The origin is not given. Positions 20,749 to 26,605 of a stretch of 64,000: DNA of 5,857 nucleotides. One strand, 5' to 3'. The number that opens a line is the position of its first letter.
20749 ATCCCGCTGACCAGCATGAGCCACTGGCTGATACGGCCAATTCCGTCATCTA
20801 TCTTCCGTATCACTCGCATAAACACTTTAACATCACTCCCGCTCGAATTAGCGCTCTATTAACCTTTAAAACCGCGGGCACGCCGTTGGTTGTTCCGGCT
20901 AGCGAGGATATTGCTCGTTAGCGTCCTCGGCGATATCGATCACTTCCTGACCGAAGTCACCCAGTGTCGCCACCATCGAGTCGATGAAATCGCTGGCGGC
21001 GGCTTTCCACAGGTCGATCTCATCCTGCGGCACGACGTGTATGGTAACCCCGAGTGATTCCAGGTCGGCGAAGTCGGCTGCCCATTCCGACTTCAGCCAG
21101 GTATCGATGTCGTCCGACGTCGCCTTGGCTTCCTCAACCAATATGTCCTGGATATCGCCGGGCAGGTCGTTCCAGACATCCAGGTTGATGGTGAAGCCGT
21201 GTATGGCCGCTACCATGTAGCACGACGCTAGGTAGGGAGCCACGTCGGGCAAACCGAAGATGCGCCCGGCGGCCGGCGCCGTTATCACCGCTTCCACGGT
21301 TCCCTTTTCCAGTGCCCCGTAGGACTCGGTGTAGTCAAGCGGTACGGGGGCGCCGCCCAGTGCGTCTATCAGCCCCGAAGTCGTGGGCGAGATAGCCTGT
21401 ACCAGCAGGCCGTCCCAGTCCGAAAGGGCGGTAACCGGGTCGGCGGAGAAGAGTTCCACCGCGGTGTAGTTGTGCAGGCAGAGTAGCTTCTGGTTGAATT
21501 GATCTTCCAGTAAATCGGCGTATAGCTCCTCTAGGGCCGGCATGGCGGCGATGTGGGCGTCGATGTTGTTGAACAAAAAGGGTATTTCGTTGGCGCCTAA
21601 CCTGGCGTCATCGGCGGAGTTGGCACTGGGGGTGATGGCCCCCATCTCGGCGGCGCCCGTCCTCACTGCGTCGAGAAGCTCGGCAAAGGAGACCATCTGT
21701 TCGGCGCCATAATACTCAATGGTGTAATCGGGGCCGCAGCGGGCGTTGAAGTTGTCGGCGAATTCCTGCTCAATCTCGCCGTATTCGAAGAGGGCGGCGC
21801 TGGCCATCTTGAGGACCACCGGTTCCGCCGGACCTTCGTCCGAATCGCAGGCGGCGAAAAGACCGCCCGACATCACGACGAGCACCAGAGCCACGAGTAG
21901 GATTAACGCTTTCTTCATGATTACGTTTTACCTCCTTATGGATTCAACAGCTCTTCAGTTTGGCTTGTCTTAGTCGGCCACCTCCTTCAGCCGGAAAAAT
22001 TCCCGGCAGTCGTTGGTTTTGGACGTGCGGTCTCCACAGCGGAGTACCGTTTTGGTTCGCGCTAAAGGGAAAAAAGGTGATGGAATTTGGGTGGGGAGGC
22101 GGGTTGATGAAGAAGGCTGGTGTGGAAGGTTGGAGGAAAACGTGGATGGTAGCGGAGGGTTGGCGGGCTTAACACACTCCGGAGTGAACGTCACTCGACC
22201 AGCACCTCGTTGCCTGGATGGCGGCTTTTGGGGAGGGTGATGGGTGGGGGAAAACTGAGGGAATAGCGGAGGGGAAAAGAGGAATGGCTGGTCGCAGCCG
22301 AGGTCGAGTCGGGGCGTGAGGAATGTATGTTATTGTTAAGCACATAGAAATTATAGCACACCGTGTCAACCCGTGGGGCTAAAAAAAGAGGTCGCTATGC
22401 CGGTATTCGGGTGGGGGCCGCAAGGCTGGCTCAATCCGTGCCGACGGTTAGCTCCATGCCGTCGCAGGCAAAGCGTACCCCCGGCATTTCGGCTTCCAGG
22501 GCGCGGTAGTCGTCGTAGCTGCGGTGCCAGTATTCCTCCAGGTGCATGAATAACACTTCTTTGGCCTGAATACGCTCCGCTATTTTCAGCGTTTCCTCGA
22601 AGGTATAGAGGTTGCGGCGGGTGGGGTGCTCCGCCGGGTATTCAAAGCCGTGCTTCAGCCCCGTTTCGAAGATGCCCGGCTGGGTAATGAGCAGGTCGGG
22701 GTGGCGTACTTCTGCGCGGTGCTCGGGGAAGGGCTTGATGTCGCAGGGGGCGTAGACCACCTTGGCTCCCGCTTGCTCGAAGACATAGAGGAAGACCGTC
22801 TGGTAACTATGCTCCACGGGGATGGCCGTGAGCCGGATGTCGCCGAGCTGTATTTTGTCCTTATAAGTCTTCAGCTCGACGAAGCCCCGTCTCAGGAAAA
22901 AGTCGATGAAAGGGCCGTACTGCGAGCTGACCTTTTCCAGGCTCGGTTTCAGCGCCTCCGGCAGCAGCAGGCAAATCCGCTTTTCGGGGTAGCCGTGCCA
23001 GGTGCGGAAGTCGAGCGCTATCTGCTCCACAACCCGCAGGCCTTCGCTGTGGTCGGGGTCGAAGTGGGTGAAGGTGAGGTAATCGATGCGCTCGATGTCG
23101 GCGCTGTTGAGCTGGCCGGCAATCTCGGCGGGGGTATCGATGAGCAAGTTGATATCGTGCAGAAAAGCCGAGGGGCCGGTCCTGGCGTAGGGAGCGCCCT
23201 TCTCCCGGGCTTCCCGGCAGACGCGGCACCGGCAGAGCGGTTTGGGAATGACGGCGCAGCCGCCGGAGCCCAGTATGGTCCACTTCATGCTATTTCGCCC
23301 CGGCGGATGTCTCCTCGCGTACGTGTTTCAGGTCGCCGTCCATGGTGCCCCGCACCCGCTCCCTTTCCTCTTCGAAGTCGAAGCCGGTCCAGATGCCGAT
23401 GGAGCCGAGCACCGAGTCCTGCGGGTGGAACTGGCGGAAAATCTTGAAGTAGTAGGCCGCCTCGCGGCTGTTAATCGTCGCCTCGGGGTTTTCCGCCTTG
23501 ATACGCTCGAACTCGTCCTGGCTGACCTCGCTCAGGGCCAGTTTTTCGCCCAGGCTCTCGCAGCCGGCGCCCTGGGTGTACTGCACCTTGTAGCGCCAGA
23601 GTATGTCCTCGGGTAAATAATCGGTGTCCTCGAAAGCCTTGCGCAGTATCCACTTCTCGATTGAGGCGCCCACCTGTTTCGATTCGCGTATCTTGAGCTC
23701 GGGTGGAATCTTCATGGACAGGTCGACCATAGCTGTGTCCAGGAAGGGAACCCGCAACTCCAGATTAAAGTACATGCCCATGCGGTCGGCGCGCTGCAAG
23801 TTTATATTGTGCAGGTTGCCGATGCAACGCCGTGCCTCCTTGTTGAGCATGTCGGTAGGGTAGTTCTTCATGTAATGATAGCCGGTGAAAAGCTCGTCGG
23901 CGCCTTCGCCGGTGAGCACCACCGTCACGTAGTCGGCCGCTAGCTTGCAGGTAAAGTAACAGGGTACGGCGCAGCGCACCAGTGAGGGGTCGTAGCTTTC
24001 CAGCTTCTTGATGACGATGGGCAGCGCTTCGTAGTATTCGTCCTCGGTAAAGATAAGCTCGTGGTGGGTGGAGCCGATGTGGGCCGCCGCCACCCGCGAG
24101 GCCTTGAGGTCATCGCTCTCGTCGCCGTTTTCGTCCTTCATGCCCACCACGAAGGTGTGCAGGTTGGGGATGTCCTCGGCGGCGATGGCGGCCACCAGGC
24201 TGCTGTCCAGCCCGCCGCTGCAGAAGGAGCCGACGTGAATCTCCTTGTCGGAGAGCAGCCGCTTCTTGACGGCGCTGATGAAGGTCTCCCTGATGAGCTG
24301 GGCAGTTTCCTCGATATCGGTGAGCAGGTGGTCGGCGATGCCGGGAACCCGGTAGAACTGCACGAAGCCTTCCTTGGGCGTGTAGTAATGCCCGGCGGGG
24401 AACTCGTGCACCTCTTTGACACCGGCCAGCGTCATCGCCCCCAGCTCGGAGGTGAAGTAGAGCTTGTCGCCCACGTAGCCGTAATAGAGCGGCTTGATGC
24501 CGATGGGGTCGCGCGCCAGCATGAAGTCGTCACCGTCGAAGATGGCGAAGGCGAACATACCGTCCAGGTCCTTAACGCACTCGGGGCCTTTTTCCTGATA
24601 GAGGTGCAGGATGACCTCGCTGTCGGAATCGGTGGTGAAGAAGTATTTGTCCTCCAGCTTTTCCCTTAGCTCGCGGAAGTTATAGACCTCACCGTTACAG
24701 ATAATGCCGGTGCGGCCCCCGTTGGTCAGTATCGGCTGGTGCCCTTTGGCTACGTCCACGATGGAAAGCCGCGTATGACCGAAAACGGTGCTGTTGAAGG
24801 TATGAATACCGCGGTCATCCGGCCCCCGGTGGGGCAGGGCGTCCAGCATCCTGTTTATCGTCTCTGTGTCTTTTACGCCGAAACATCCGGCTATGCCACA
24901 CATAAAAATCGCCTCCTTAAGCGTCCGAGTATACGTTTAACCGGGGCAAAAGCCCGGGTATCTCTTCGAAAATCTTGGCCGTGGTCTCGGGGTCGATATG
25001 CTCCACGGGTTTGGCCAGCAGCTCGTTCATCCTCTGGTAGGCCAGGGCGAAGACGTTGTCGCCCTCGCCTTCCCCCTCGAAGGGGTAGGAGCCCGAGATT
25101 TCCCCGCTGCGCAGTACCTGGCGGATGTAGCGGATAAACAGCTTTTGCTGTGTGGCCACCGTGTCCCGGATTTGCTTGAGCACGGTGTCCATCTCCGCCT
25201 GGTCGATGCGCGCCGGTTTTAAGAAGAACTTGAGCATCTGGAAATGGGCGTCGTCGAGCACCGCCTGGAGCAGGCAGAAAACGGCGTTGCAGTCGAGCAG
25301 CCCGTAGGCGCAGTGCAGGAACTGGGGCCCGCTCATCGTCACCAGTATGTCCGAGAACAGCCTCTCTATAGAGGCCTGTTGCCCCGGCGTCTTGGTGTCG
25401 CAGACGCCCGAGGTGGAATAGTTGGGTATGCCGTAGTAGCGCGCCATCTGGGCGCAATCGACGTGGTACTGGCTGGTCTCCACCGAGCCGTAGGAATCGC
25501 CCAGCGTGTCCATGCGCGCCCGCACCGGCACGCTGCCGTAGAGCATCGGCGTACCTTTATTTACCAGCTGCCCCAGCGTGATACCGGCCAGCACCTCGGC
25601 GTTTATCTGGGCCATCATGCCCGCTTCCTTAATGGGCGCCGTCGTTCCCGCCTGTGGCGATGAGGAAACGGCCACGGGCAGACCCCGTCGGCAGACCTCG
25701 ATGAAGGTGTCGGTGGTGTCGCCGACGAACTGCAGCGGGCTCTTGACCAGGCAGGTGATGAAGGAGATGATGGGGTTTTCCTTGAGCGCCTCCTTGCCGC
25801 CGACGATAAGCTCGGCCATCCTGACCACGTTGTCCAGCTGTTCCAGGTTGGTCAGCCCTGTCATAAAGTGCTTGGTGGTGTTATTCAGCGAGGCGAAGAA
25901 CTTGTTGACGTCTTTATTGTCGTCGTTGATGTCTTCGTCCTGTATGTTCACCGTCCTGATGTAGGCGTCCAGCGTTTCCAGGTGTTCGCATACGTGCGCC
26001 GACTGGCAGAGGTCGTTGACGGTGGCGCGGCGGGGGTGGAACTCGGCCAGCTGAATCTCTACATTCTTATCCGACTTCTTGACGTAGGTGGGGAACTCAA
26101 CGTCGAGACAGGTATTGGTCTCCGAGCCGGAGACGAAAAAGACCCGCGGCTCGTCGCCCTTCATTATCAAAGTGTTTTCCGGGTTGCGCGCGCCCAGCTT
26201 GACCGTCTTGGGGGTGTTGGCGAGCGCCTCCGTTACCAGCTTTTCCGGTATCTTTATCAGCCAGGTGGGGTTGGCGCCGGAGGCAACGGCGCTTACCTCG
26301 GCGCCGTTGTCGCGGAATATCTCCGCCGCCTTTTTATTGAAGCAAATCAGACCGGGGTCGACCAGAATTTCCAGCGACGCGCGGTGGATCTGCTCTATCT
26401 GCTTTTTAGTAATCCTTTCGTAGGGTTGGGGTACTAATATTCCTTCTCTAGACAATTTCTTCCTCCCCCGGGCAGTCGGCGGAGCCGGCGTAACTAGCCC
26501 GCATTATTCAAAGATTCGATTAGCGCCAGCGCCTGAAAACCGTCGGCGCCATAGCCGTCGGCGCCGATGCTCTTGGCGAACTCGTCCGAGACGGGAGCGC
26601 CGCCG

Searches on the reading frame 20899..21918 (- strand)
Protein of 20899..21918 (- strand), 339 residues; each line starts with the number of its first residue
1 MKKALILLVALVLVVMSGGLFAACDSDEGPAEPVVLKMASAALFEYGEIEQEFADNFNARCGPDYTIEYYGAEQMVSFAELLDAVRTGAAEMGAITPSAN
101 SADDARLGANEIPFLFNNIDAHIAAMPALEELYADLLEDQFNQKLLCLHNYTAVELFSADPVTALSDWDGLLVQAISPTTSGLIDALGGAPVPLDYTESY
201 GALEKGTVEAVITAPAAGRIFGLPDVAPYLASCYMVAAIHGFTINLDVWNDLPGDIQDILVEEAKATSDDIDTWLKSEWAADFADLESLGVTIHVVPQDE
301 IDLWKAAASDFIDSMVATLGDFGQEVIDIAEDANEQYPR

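Call 31: search_protein_families(library=pfam, proteins=[window:20899-21918:-], max_evalue=0.00001)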
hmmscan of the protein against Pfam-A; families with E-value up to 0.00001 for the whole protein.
window:20899-21918:- (339 aa): 1 family
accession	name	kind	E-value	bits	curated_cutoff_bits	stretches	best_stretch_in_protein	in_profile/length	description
PF03480.18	DctP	-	5.2e-25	88.8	23.4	1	46-316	12-283/286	Bacterial extracellular solute-binding protein, family 7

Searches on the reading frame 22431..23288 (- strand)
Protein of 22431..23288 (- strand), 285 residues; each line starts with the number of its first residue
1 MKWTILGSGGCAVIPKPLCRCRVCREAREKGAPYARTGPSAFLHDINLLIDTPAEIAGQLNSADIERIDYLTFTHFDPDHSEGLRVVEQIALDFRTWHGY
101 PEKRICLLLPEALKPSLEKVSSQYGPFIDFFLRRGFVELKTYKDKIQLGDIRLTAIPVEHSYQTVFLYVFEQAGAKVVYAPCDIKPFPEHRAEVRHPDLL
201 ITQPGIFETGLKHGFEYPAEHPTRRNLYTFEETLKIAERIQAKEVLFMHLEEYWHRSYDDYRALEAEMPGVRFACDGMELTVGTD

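Call 31: search_protein_families(library=pfam, proteins=[window:22431-23288:-], max_evalue=0.00001)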
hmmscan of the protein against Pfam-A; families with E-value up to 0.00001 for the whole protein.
window:22431-23288:- (285 aa): 1 family
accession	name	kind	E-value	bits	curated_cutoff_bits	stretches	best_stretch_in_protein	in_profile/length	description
PF12706.13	Lactamase_B_2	-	3.1e-13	50.2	27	1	47-249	2-199/200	Beta-lactamase superfamily domain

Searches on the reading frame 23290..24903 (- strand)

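Call 31: search_protein_families(library=pfam, proteins=[window:23290-24903:-], max_evalue=0.00001)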
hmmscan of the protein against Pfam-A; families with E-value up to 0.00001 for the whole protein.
window:23290-24903:- (537 aa): 4 families
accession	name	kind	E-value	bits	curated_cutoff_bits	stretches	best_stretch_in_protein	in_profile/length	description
PF00733.27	Asn_synthase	-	5.5e-63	214.2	21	2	204-349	2-141/354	Asparagine synthase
PF13537.11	GATase_7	-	5.4e-41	139.9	25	1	43-157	1-121/123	Glutamine amidotransferase domain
PF13522.11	GATase_6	-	7e-36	123.6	27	1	28-153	1-130/130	Glutamine amidotransferase domain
PF12481.13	DUF3700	-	8.4e-06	25.9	27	0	108-183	124-202/228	Aluminium induced protein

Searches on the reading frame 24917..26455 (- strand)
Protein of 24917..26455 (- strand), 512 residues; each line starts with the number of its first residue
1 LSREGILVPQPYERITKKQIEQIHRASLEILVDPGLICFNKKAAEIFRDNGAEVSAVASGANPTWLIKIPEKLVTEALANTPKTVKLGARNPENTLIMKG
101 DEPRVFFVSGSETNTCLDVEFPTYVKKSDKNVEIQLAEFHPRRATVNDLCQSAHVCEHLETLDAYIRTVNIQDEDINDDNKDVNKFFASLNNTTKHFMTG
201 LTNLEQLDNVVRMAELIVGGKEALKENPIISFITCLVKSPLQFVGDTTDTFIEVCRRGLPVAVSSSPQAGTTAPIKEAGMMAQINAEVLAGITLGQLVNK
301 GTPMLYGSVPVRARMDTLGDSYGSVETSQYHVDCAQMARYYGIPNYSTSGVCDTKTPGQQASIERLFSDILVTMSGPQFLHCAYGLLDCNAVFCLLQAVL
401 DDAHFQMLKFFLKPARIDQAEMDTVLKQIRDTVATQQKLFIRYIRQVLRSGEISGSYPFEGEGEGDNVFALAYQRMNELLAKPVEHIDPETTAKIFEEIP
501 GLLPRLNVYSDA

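Call 31: search_protein_families(library=pfam, proteins=[window:24917-26455:-], max_evalue=0.00001)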
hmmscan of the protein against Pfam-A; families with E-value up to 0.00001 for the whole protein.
window:24917-26455:- (512 aa): 1 family
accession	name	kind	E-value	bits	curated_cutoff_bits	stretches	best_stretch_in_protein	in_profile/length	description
PF06253.16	MTTB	-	4.2e-57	193.7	25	1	11-422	30-410/500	Trimethylamine methyltransferase (MTTB)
